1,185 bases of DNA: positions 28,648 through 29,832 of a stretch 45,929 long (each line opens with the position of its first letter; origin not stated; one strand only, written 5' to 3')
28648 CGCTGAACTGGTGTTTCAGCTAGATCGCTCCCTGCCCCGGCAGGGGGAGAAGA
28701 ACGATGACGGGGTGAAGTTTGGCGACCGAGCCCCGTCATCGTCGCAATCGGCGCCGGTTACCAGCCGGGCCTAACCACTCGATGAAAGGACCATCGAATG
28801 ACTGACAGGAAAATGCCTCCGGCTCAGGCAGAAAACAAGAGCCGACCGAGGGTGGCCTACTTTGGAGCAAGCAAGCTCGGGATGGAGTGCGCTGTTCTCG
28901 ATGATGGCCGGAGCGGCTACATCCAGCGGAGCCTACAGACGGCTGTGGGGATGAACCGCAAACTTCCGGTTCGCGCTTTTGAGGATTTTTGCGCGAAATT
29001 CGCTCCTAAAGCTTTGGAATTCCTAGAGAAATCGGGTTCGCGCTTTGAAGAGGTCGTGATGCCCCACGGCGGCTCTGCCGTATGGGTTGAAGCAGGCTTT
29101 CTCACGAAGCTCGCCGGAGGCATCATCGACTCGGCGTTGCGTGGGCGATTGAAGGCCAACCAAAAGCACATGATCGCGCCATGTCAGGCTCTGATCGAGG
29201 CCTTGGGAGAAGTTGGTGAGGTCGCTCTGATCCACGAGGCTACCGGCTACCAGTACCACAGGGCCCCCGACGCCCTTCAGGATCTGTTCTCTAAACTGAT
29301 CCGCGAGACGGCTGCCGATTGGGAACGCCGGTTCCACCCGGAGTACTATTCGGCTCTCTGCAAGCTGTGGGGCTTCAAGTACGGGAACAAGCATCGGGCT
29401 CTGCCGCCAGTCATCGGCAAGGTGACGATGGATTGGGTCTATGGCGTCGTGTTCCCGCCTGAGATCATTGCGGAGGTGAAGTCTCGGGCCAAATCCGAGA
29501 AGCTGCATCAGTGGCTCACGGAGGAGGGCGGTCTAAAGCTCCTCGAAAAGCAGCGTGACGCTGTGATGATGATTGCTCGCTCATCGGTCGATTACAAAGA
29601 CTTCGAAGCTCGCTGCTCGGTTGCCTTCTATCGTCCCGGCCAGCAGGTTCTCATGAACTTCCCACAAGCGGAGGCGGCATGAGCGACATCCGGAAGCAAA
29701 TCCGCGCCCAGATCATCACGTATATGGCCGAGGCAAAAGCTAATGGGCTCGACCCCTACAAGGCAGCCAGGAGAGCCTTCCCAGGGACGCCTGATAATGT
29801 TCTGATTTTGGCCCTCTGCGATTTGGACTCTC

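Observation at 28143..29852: Divergent Arc/Mnt-type RHH pair plus a P63C-domain gene inside the tail operon: a P22 immI-like second immunity or antirepressor module?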

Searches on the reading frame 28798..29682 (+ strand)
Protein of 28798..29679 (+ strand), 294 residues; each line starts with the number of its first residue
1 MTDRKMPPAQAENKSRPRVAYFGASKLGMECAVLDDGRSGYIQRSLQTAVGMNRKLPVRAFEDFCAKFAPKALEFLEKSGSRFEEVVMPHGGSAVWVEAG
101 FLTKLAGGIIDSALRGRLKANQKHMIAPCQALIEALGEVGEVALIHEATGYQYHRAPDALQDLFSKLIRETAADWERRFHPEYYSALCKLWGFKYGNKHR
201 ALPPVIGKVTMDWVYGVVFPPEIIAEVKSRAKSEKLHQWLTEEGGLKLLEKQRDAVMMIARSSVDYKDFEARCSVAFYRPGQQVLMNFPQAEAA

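Call 4: search_protein_families(library=pfam, max_evalue=1, proteins=[window:28798-29679:+])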
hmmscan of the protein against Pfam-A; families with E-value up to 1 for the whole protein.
seq(294 aa): 1 family
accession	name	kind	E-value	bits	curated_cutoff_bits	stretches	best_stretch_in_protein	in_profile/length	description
PF10546.14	P63C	-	1.2e-17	64.7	26.1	1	164-248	2-92/93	P63C domain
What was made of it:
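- Checked: P63C gene: 28798-29682, 294 aa. PF10546, E 1.2e-17, 64.7 bits against a cutoff of 26.1 (call 4).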

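Call 5: search_protein_families(library=phrogs, max_evalue=0.01, proteins=[window:28798-29679:+])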
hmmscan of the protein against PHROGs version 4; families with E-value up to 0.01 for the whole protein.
seq(294 aa): 2 families
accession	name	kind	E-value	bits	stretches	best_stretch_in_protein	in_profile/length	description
phrog_2384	-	unknown function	5.7e-54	184.6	1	26-290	57-335/338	-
phrog_1136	-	unknown function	3.8e-37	129.3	1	160-286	113-240/244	-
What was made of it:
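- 28798..29682 (+): P63C-family effector: N-domain (about aa 14-155, includes the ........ motif) plus P63C domain (aa 164-248 by Pfam). PF10546 E 1.2e-17 (call 4). phrog_2384 E 6e-54, function unknown (call 5).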

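Call 6: search_protein_families(library=padloc, max_evalue=0.01, proteins=[window:28798-29679:+])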
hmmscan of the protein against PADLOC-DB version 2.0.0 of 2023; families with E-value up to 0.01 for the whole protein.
seq(294 aa): 0 families

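Call 11: find_homologous_proteins(query=window:28798-29679:+)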
Query seq(294 aa) (294 aa): 292 proteins with E <= 0.001 among 2042 candidates; the best 120 are listed.
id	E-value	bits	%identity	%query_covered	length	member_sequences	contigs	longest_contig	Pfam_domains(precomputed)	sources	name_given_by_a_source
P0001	8.5e-197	670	100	100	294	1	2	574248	PF10546.15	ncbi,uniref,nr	ncbi:P63C domain-containing protein [Microvirga arsenatis]|uniref:Bacteriophage Mx8 p63 C-terminal d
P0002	1.4e-137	476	69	99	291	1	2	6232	PF10546.15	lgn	-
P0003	4.0e-133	461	68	100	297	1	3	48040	PF10546.15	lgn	-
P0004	7.4e-133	461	69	99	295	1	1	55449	PF10546.15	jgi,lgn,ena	jgi:hypothetical protein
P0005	1.4e-129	450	66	99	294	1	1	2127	PF10546.15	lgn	-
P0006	7.7e-126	438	67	95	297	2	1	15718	PF10546.15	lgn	-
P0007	5.6e-120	418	63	95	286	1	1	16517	PF10546.15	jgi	-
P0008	2.5e-119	416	62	95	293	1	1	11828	PF10546.15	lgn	-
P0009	2.0e-117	410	63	99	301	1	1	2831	PF10546.15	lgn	-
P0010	3.1e-116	406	62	99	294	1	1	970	PF10546.15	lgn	-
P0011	5.5e-116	405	62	94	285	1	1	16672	PF10546.15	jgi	-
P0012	8.1e-115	401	61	98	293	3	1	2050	PF10546.15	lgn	-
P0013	1.8e-114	400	63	98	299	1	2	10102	PF10546.15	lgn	-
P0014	2.5e-114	400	60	100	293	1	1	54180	PF10546.15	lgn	-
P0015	4.4e-114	399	61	99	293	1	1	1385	PF10546.15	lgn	-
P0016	1.2e-112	394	62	95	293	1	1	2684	PF10546.15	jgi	-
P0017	1.8e-112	394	60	100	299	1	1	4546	PF10546.15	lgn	-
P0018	7.3e-111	388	57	100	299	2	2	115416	PF10546.15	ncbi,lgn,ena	-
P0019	2.4e-110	387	59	94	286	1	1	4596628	PF10546.15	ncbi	ncbi:P63C domain-containing protein [Xanthobacter sediminis]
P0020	4.5e-108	379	59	99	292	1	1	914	PF10546.15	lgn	-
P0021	2.8e-107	377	58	97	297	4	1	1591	PF10546.15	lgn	-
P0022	1.6e-106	374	57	96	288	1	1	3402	PF10546.15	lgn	-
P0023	4.9e-106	373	58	100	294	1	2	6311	PF10546.15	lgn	-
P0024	7.4e-106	372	75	69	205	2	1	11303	PF10546.15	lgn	-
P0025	7.8e-106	372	57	98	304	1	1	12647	PF10546.15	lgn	-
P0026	2.4e-105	370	58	94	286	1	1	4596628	PF10546.15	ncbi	ncbi:P63C domain-containing protein [Xanthobacter sediminis]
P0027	3.3e-105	370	58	95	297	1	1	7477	PF10546.15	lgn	-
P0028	2.6e-100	354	56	96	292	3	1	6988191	PF10546.15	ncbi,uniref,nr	ncbi:P63C domain-containing protein [Methylobacterium aquaticum]|uniref:P63C domain-containing prote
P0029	8.0e-97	342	56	93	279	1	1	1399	PF10546.15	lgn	-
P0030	2.4e-96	341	57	99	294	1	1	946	PF10546.15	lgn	-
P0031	5.9e-96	339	54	99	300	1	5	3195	PF10546.15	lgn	-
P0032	2.4e-95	337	54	98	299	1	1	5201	PF10546.15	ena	-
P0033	2.4e-95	337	61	80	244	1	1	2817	PF10546.15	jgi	-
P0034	5.2e-95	336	55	92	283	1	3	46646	PF10546.15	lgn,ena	-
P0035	4.0e-94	333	54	100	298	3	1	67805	PF10546.15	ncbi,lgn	-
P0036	6.5e-94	333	54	92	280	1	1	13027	PF10546.15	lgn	-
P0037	1.0e-93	332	53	97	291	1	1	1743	PF10546.15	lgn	-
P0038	2.0e-92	328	55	91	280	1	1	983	PF10546.15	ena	-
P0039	4.2e-92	327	52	96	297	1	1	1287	PF10546.15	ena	-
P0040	4.3e-91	324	52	96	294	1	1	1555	PF10546.15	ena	-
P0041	5.9e-89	316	53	93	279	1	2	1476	PF10546.15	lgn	-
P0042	1.5e-88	315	53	97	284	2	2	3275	PF10546.15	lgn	-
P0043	2.7e-88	314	54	100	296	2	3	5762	PF10546.15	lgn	-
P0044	4.4e-88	314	54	95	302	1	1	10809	PF10546.15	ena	-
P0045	3.6e-87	311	52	95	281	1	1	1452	PF10546.15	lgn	-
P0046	1.1e-86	309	51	99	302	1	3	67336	PF10546.15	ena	-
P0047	1.3e-86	309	51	100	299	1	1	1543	PF10546.15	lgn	-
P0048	1.3e-86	309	51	92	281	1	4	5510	PF10546.15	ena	-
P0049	1.9e-86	308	54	93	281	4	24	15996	PF10546.15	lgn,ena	-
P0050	2.2e-86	308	53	93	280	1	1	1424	PF10546.15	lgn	-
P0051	2.3e-86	308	53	95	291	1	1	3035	PF10546.15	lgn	-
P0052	2.6e-86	308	50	100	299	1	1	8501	PF10546.15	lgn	-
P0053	1.3e-85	305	51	95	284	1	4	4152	PF10546.15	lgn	-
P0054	1.5e-85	305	52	95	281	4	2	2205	PF10546.15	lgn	-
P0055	1.9e-85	305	50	93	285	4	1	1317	PF10546.15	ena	-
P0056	2.9e-85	304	51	94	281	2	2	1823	PF10546.15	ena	-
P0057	3.5e-85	304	51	100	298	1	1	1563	PF10546.15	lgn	-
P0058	6.7e-85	303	53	97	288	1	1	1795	PF10546.15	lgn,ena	-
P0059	8.6e-85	303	50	94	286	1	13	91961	PF10546.15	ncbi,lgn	-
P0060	1.6e-84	302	52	91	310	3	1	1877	PF10546.15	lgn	-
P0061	5.1e-84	300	53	95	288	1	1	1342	PF10546.15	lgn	-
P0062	1.2e-83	299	49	94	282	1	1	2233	PF10546.15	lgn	-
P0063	1.8e-83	298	52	96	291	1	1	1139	PF10546.15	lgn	-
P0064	2.5e-83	298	52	90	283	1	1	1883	PF10546.15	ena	-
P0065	3.6e-83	298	50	94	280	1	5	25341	PF10546.15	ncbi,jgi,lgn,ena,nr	ncbi:MAG TPA: P63C domain-containing protein [Candidatus Competibacteraceae bacterium]|nr:P63C domai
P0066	4.0e-83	297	51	96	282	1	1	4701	PF10546.15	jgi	jgi:hypothetical protein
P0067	6.7e-83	297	50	95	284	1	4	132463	PF10546.15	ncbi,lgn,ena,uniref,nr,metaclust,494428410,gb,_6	ncbi:P63C domain-containing protein [Candidatus Contendibacter odensensis]|uniref:Bacteriophage Mx8 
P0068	6.7e-83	297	50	96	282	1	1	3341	PF10546.15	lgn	-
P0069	7.1e-83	297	53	94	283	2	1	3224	PF10546.15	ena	-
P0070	1.6e-82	295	52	90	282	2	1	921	PF10546.15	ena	-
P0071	1.8e-82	295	49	92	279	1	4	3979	PF10546.15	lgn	-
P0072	9.0e-82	293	49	94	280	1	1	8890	PF10546.15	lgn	-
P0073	1.1e-81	293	48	100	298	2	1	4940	PF10546.15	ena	-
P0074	1.2e-81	293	54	93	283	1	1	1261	PF10546.15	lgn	-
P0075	2.1e-81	292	49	91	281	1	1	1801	PF10546.15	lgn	-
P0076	4.4e-81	291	49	95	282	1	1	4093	PF10546.15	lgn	-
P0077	5.5e-81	290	51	90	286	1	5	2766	PF10546.15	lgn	-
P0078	2.0e-80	289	50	94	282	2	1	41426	PF10546.15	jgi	-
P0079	2.0e-80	288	49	99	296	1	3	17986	PF10546.15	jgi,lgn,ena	-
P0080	2.3e-80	288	49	90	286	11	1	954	PF10546.15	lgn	-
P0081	2.4e-80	288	48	91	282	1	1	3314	PF10546.15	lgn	-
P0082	2.7e-80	288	49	91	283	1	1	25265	PF10546.15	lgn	-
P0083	3.8e-80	288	51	94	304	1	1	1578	PF10546.15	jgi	jgi:hypothetical protein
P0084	6.1e-80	287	48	91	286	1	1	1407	PF10546.15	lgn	-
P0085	8.3e-80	286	52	97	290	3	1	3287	PF10546.15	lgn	-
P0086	1.2e-79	286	49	92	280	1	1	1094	PF10546.15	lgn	-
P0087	1.4e-79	286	50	100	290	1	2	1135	PF10546.15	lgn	-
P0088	1.6e-79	286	51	90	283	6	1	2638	PF10546.15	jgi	jgi:hypothetical protein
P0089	1.6e-79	286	51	93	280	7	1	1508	PF10546.15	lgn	-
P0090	1.8e-79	285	49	94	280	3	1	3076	PF10546.15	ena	-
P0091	4.3e-79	284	48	93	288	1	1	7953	PF10546.15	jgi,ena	-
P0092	5.1e-79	284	49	93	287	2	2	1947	PF10546.15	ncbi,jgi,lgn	-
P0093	6.3e-79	284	48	93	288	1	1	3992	PF10546.15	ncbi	-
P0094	9.9e-79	283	48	99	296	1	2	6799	PF10546.15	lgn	-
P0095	1.3e-78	283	51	93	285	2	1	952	PF10546.15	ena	-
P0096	2.0e-78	282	50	94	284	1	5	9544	PF10546.15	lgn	-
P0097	2.4e-78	282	50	91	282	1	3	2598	PF10546.15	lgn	-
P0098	2.5e-78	282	52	93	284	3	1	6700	PF10546.15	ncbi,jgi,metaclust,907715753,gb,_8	metaclust:\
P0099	2.9e-78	281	48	95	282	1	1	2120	PF10546.15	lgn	-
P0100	3.7e-78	281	47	98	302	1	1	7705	PF10546.15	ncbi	ncbi:MAG: P63C domain-containing protein [Myxococcota bacterium]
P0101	5.8e-78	280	49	97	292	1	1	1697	PF10546.15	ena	-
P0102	7.3e-78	280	49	94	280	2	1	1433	PF10546.15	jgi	-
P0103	2.8e-77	278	50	91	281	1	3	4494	PF10546.15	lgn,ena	-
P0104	3.1e-77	278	49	94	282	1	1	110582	PF10546.15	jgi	-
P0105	3.2e-77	278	47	93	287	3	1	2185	PF10546.15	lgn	-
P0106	5.3e-77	277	47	92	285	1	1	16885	PF10546.15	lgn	-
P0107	6.8e-77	277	51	95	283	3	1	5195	PF10546.15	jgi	jgi:hypothetical protein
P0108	1.0e-76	276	47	91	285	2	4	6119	PF10546.15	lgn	-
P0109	4.0e-76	274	48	97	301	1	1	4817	PF10546.15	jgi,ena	-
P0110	4.9e-76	274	50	95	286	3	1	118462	PF10546.15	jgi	jgi:hypothetical protein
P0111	7.4e-76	273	49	93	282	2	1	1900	PF10546.15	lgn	-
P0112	2.1e-75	272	50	90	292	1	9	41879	PF10546.15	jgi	jgi:hypothetical protein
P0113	2.5e-75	272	48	91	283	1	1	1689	PF10546.15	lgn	-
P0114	5.0e-75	271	49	96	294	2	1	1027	PF10546.15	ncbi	-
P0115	9.8e-75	270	47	98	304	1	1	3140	PF10546.15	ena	-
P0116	9.9e-75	270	49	90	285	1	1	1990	PF10546.15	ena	-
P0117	1.1e-74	270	51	95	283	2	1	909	PF10546.15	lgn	-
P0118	8.3e-74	267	47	93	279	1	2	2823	PF10546.15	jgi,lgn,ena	jgi:hypothetical protein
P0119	1.6e-73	266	47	88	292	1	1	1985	PF10546.15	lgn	-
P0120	9.7e-73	263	64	65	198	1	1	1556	PF10546.15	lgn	-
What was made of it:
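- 28798..29682 (+): 100% identical to a Microvirga arsenatis protein (call 11).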

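Call 14: find_related_loci(query=A1, collection=genome_contigs, flank=6000)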
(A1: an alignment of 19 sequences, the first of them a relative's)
Query A1 (294 aa) in genome_contigs; peptide patterns used: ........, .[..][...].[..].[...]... (x = any residue, [..] = any of these).
599 stretches matched a pattern (row limit reached: there are more); 508 encode a relative of the query (tblastn E <= 1e-3); the best 80 are kept; 80 distinct loci.
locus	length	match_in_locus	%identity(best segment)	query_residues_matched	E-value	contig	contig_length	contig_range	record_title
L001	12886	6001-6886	58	1-291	5e-80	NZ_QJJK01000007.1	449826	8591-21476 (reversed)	Chelatococcus asaccharovorans strain DSM 6462 Ga0215681_107, whole genome shotgun sequence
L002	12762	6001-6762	48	19-277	2e-77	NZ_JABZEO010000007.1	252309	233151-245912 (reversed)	Allochromatium humboldtianum strain DSM 21881 assembly_contig_7, whole genome shotgun sequence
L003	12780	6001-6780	47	18-277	2e-77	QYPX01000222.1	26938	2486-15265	MAG: Comamonadaceae bacterium isolate PowLak16_MAG17 c_000000039758, whole genome shotgun sequence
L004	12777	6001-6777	48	19-277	4e-77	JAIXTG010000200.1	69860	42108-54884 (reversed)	MAG: Oxalobacteraceae bacterium isolate C8_MAG_00032 pond_C8_MAG_00032_000000000077, whole genome shotgun sequence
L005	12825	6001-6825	46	18-292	5e-77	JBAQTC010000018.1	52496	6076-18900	MAG: Burkholderiaceae bacterium isolate MFD03292_ilm_asm_bin14 k127_25940, whole genome shotgun sequence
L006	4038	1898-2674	46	19-277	5e-77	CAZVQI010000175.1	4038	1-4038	MAG TPA_asm: uncultured Flavobacterium sp. isolate SRP268622_co1_518 genome assembly, contig: NODE_56937_length_4038_cov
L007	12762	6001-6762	48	19-277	5e-77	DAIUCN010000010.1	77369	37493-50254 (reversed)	MAG TPA_asm: Prosthecobacter sp. isolate CTOTU10748 NODE_104_length_77369_cov_43.530331, whole genome shotgun sequence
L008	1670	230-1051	45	9-282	4e-76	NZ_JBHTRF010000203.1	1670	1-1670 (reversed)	Kitasatospora sp. NPDC056446 NPDC056446_T11_H6.ctg-0318, whole genome shotgun sequence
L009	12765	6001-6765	47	19-277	1e-72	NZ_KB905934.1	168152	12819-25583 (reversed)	Caldimonas manganoxidans ATCC BAA-369 F615DRAFT_scaffold00006.6, whole genome shotgun sequence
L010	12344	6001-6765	47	19-277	1e-72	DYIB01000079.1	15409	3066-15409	MAG TPA_asm: Uliginosibacterium gangwonense isolate TT109_67_14 Afr_mines_TT109_862_length_15409_cov_4_743650, whole gen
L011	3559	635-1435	46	11-277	1e-71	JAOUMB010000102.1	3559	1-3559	MAG: Nitrospirota bacterium isolate 8_1_July_SF_Bin21 8_1_July_SF_Bin21_scaffold_17436_c1, whole genome shotgun sequence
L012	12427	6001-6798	45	13-277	2e-71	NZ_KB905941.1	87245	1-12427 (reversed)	Caldimonas manganoxidans ATCC BAA-369 F615DRAFT_scaffold00013.13, whole genome shotgun sequence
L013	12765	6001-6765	45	19-277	9e-70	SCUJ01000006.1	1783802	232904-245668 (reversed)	MAG: Gammaproteobacteria bacterium isolate FW602_bin.35 FW602_bin.35-77538, whole genome shotgun sequence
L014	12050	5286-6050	45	19-277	1e-69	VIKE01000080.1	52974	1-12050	MAG: Rhodocyclaceae bacterium isolate X1_MetaBAT.22 scaffold_1238, whole genome shotgun sequence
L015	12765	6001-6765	45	19-277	2e-69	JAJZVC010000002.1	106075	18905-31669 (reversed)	MAG: Proteobacteria bacterium isolate SKS4.bin89 NODE_275_length_106075_cov_3.618152, whole genome shotgun sequence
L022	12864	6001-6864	42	7-291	8e-68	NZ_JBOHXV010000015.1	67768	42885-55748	MAG: Stenotrophomonas sp. isolate SE1515_concoct.bin.19 NODE_28_length_67768_cov_2.068627, whole genome shotgun sequence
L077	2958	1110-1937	29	8-270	2e-25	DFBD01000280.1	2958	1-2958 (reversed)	MAG TPA_asm: Rhodobacterales bacterium UBA3089 UBA3089_contig_7479, whole genome shotgun sequence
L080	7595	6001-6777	31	27-270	3e-25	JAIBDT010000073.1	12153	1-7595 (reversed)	MAG: Loktanella sp. isolate bin.44 k141_4500122_length_12153_cov_48.3323, whole genome shotgun sequence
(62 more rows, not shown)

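Call 18: predict_structure(alignment_id=A1)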
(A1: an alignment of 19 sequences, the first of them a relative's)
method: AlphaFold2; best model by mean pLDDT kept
length: 294 residues; sequences in the alignment: 19
mean_pLDDT: 75.6   pTM: 0.48
mean pLDDT of the five models: 75.6, 73.8, 72.5, 71.8, 70.7
residues with pLDDT >= 90: 47; 70-90: 159; 50-70: 54; < 50: 34
segments of 3 or more residues with pLDDT < 50: 1-13, 159-161, 280-294
pLDDT, mean of each block of 10 residues (from residue 1): 36 68 88 89 91 87 89 80 83 89 91 91 90 79 85 59 51 59 85 68 78 79 69 56 71 88 90 77 42 39
secondary structure, 60 per line:
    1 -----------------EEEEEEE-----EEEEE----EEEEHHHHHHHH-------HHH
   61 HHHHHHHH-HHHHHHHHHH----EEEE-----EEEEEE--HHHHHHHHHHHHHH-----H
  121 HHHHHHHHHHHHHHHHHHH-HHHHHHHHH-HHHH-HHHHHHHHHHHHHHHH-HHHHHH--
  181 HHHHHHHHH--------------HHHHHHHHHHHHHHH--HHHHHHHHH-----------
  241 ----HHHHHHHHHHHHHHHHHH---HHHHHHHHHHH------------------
elements in order: E18-24 E30-34 E39-42 H43-50 H58-68 H70-79 E84-87 E93-98 H101-114 H120-139 H141-149 H151-154 H156-171 H173-178 H181-189 H204-218 H221-229 H245-262 H266-276

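Call 19: find_encoding_contigs(protein=P0003, flank=6000, max_places=3)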
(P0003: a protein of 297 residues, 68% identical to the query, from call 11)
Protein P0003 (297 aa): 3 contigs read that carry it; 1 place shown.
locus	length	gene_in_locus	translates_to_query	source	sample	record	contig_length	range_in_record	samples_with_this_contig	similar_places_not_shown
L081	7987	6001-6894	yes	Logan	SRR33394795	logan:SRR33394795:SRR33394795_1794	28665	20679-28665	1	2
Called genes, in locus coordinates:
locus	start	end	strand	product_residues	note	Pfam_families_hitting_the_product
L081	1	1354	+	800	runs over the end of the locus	-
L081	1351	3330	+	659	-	-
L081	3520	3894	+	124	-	-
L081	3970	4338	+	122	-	-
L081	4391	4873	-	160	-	PF00565:SNase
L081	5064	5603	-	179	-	-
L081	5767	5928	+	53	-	-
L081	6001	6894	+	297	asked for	PF10546:P63C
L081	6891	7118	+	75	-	-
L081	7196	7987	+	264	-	?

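Call 20: find_encoding_contigs(protein=P0004, flank=6000, max_places=3)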
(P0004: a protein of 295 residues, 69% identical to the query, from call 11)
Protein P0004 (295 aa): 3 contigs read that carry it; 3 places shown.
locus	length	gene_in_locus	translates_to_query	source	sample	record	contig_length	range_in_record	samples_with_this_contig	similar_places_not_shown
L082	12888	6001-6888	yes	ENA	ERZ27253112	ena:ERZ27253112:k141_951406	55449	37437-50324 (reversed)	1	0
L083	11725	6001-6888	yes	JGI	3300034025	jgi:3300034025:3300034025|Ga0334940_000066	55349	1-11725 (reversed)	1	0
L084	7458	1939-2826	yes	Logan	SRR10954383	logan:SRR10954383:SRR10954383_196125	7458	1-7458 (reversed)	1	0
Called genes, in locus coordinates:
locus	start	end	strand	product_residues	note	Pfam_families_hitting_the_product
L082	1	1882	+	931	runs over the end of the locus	-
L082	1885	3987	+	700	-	-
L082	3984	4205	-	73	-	-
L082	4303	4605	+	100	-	-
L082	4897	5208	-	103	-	-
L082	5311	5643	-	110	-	PF03869:Arc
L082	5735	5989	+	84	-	PF03869:Arc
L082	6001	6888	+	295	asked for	PF10546:P63C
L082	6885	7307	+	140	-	-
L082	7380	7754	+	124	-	-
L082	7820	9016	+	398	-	-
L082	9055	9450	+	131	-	-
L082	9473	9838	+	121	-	-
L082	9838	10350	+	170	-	PF01391:Collagen (faint)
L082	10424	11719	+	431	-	-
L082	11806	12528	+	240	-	PF11860:Muramidase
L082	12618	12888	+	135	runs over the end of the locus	-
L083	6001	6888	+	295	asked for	PF10546:P63C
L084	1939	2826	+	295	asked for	PF10546:P63C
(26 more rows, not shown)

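Call 22: find_encoding_contigs(protein=P0014, flank=6000, max_places=2)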
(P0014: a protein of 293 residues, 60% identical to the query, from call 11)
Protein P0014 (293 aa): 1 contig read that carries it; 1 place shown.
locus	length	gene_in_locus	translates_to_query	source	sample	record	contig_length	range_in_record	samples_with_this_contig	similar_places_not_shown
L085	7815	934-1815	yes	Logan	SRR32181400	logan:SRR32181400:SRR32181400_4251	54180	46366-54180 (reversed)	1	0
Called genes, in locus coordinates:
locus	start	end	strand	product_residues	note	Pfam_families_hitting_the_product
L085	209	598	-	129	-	PF03869:Arc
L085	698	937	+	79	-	-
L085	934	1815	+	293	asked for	PF10546:P63C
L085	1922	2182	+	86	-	-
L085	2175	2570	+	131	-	-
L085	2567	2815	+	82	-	-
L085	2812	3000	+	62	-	-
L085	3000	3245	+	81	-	-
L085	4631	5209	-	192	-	-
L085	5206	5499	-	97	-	-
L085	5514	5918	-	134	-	-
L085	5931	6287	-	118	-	PF23987:Phage_holin_10 (weak)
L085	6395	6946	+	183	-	PF13392:HNH_3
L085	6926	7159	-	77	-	-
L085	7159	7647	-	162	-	-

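Call 23: find_encoding_contigs(protein=P0018, flank=6000, max_places=2)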
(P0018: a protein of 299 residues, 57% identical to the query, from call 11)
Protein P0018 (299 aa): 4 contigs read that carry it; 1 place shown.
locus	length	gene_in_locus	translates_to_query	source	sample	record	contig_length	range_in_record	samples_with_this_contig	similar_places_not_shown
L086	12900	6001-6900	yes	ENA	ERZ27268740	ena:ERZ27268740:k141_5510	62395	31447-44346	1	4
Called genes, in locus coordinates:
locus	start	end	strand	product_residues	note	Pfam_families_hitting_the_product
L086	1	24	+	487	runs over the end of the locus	-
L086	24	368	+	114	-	-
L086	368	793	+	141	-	-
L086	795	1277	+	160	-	-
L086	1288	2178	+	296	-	-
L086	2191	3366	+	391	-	-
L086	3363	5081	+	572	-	-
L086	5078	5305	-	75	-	-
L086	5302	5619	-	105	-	PF03869:Arc, PF22513:FitA-like_RHH (weak)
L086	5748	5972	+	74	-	PF03869:Arc, PF22513:FitA-like_RHH (weak)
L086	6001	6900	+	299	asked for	PF10546:P63C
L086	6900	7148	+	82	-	-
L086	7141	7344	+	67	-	-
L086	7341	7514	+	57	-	-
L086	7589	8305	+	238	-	PF13539:Peptidase_M15_4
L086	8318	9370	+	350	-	-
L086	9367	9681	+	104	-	-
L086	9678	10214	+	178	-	-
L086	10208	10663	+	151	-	-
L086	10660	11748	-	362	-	PF01757:Acyl_transf_3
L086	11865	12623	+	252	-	PF05838:Glyco_hydro_108, PF09374:PG_binding_3 (weak)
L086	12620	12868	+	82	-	-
